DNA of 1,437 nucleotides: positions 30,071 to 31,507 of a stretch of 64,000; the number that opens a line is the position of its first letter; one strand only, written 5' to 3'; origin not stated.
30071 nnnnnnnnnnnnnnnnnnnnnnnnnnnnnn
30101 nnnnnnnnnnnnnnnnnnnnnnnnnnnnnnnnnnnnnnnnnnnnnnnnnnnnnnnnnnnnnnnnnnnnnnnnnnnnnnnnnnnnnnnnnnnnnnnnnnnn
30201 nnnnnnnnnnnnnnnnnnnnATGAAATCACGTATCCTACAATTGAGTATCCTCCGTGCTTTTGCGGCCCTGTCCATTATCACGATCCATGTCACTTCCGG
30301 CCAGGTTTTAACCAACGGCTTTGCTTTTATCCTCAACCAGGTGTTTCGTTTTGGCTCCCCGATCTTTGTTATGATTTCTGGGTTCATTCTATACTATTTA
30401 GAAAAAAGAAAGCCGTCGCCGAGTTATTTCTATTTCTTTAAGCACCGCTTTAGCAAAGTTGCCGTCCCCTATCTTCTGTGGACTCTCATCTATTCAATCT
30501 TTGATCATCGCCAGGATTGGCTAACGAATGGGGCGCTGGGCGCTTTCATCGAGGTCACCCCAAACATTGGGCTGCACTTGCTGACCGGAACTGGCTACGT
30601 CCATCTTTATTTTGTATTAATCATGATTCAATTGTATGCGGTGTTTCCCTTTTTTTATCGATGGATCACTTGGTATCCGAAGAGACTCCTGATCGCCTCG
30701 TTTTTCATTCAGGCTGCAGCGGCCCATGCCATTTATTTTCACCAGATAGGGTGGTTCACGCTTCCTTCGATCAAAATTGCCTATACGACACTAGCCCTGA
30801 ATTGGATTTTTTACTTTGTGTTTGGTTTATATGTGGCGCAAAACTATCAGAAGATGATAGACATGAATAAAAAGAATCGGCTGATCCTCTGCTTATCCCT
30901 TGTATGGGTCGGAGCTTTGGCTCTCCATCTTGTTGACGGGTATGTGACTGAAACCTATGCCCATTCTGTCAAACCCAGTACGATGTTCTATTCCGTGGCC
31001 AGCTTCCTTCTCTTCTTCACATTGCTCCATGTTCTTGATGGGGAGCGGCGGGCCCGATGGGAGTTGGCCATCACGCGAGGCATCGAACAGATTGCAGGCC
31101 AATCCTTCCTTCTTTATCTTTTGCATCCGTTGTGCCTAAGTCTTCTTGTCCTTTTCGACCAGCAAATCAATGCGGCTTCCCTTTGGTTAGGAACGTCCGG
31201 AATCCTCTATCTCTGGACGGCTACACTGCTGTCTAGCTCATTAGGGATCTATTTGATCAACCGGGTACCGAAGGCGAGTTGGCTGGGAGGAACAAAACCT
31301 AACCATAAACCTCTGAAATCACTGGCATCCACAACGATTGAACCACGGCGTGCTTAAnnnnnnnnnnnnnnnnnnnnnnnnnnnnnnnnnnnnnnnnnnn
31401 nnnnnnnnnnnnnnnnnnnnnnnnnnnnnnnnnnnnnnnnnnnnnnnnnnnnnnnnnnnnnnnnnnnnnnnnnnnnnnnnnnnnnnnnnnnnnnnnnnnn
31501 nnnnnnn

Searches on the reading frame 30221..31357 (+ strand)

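Call 62: search_protein_families(library=pfam, proteins=[window:30221-31357:+], max_evalue=0.001)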
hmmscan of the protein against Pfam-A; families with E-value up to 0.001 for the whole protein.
window:30221-31357:+ (378 aa): 1 family
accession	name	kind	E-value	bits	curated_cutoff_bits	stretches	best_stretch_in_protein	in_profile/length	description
PF01757.29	Acyl_transf_3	-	1.8e-30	106.5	31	1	7-336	3-315/326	Acyltransferase domain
